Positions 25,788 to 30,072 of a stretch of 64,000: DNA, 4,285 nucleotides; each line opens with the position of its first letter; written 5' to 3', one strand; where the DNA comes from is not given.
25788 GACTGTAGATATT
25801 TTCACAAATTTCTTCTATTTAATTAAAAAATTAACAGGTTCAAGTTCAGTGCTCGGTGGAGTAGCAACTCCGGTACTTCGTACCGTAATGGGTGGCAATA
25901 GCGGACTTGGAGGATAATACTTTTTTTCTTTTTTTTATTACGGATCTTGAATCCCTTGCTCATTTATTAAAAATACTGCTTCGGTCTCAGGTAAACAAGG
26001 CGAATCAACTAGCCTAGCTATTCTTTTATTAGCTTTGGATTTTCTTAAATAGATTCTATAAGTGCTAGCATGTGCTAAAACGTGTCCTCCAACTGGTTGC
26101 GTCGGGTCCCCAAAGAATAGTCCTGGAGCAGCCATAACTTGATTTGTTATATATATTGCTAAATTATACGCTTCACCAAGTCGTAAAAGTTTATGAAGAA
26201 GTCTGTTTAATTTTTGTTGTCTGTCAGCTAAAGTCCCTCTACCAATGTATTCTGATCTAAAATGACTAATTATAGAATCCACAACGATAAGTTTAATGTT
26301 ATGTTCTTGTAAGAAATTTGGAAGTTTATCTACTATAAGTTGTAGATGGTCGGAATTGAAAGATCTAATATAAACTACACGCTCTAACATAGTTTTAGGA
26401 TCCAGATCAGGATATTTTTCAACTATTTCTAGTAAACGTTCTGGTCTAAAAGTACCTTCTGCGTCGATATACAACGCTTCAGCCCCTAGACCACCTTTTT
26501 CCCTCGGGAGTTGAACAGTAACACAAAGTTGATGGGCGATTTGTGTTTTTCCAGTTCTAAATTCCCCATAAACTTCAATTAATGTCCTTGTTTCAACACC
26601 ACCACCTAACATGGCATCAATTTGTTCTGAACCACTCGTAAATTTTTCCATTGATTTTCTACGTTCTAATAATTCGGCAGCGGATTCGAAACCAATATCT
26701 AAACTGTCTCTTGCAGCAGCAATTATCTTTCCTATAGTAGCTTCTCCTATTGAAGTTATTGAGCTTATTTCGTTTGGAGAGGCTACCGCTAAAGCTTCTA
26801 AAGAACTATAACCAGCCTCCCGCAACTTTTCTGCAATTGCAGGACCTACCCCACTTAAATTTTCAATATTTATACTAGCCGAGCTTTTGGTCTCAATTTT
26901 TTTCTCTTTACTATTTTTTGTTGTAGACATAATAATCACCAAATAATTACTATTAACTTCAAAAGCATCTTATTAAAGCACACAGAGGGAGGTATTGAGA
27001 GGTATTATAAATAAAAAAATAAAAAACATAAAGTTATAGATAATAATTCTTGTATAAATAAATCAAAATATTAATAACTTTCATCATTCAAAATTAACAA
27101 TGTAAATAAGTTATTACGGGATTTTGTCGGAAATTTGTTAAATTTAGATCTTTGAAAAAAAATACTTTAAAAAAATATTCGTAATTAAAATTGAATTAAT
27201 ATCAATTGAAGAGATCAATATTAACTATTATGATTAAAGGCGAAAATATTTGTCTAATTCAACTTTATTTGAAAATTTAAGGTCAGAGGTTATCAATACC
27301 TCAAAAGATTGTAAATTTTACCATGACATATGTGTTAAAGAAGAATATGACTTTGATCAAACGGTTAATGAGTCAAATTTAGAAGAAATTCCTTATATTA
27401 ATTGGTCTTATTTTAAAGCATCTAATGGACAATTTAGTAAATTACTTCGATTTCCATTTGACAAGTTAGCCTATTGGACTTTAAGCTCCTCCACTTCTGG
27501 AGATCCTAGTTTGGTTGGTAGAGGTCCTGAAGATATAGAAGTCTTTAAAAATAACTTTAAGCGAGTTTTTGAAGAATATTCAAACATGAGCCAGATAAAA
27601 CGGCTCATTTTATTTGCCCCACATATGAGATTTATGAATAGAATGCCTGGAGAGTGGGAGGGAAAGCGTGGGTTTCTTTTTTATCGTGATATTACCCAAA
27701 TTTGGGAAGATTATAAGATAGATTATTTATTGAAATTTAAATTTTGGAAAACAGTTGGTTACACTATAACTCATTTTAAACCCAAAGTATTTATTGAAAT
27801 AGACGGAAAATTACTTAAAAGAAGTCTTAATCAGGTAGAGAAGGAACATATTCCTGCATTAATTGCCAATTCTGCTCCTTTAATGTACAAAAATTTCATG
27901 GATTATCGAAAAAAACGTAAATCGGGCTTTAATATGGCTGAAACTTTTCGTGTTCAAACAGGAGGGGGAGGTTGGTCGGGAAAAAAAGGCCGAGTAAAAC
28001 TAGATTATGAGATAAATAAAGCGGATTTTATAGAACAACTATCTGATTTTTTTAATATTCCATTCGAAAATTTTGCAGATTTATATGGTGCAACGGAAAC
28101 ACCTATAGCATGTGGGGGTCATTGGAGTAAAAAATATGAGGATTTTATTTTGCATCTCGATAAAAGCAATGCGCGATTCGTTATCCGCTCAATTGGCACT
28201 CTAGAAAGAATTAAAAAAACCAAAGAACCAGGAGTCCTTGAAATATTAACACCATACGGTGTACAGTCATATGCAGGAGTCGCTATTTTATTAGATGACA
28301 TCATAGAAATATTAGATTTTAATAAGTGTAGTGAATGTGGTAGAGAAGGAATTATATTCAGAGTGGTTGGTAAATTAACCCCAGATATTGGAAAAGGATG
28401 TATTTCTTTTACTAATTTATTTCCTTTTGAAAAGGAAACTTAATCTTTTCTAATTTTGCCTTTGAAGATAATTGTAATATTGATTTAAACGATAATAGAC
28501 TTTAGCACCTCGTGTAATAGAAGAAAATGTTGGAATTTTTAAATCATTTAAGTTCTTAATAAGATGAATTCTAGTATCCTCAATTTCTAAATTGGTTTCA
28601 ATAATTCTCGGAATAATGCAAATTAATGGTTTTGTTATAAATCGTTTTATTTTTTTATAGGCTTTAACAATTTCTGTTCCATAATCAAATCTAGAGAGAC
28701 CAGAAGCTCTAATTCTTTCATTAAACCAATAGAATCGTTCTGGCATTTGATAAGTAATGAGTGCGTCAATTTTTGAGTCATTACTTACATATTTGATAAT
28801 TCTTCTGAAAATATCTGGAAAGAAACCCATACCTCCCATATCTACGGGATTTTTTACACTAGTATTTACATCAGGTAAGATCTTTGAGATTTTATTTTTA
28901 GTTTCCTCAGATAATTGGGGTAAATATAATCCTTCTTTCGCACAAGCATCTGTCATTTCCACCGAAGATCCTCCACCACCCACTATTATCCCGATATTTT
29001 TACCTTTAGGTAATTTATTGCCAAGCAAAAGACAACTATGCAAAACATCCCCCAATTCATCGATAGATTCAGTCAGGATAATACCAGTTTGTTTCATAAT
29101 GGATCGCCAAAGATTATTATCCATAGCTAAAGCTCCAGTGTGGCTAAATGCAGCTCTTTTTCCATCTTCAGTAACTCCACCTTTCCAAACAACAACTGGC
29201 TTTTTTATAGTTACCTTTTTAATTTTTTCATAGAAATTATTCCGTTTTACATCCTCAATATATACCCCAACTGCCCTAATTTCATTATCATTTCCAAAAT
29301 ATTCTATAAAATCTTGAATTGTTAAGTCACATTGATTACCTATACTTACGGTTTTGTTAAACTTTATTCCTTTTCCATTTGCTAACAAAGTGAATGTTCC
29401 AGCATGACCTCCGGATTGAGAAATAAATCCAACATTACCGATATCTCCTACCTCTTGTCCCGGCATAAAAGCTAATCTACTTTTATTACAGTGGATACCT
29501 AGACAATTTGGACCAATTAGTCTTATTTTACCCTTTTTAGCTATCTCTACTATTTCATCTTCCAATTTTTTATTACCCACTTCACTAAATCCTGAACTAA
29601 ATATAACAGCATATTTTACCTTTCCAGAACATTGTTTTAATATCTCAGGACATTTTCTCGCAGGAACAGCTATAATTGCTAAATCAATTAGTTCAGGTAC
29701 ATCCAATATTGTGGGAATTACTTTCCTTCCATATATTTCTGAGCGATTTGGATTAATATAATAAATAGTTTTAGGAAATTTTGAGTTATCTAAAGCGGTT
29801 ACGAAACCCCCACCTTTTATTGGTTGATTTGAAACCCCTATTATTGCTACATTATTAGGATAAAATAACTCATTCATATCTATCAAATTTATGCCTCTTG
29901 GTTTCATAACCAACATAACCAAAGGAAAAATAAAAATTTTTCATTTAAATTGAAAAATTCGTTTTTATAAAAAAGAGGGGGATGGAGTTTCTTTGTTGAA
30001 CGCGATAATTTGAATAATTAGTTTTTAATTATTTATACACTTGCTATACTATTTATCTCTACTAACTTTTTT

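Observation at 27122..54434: Candidate SOS-like DNA-damage regulon: a TTTGTCG(G) box upstream of every DNA-repair locus in the window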

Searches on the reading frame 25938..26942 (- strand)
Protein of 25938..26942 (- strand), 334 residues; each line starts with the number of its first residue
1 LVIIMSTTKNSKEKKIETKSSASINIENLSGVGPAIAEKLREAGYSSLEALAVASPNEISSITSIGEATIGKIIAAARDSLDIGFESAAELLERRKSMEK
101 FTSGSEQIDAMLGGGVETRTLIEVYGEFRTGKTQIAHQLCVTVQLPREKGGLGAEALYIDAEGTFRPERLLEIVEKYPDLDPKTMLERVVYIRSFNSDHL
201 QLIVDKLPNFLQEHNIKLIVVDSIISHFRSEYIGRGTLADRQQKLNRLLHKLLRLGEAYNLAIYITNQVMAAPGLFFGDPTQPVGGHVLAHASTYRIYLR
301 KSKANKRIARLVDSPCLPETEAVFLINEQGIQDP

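Call 9: search_protein_families(library=pfam, proteins=[window:25938-26942:-])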
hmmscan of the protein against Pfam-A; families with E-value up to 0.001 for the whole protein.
window:25938-26942:- (334 aa): 7 families
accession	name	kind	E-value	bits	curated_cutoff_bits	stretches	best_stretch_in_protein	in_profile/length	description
PF08423.17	Rad51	-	6.7e-92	307.6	22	1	94-334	1-244/244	Rad51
PF14520.12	HHH_5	-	1.6e-13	51.3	27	1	28-79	6-57/57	Helix-hairpin-helix domain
PF00154.27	RecA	-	4.7e-13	49.6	27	1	86-307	17-226/262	recA bacterial DNA recombination protein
PF13481.12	AAA_25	-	4.5e-06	26.8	27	1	99-263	13-184/195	AAA domain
PF06745.19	ATPase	-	5e-05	23.2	26.6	0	103-307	3-195/231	KaiC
PF12826.13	HHH_2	-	0.00029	21.4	27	0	31-69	10-47/64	Helix-hairpin-helix motif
PF11731.14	Cdd1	-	0.00041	20.9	25.5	0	25-59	7-41/86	Pathogenicity locus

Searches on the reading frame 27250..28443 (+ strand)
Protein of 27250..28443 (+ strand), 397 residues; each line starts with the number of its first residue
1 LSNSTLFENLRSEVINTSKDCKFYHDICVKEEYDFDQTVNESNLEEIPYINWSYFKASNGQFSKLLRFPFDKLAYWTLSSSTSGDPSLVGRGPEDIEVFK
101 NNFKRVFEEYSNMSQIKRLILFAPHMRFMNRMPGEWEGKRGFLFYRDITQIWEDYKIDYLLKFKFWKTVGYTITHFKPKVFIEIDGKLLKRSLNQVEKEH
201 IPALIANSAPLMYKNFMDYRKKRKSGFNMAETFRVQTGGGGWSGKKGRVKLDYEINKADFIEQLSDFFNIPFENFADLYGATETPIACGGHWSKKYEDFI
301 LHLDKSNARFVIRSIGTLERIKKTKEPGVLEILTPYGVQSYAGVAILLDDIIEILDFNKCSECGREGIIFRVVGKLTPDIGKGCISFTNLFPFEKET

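Call 9: search_protein_families(library=pfam, proteins=[window:27250-28443:+])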
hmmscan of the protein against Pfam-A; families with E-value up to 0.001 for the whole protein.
window:27250-28443:+ (397 aa): 1 family
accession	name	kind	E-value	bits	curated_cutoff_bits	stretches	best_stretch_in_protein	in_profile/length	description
PF04443.18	LuxE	-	5.6e-16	58.8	24.9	1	9-385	41-383/391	Acyl-protein synthetase, LuxE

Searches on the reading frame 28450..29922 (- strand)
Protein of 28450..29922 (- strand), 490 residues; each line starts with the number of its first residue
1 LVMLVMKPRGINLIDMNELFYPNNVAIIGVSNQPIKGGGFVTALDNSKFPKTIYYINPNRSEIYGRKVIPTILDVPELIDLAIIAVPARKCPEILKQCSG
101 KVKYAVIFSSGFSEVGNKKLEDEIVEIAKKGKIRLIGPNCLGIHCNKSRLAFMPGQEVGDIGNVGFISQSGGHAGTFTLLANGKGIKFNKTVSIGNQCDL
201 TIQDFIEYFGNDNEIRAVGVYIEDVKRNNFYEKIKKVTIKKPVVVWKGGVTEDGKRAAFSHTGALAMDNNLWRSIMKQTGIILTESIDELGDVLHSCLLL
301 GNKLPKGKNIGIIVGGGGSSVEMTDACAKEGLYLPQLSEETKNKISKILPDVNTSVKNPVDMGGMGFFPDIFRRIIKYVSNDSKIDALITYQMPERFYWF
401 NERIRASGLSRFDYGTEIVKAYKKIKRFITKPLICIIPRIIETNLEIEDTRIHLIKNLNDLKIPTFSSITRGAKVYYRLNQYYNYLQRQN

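Call 9: search_protein_families(library=pfam, proteins=[window:28450-29922:-])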
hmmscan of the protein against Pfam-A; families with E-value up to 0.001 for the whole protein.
window:28450-29922:- (490 aa): 4 families
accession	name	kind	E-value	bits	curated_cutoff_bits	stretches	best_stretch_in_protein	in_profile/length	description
PF13607.11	Succ_CoA_lig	-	2.3e-40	138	27.4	1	162-294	2-135/138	Succinyl-CoA ligase like flavodoxin domain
PF13380.12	CoA_binding_2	-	5e-17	62.8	22.8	1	24-144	2-114/116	CoA binding domain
PF02629.25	CoA_binding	-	9.5e-09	36.4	22.3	1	22-111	3-97/97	CoA binding domain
PF19045.5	Ligase_CoA_2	-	2.1e-07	31.5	23.7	1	312-390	3-79/162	Ligase-CoA domain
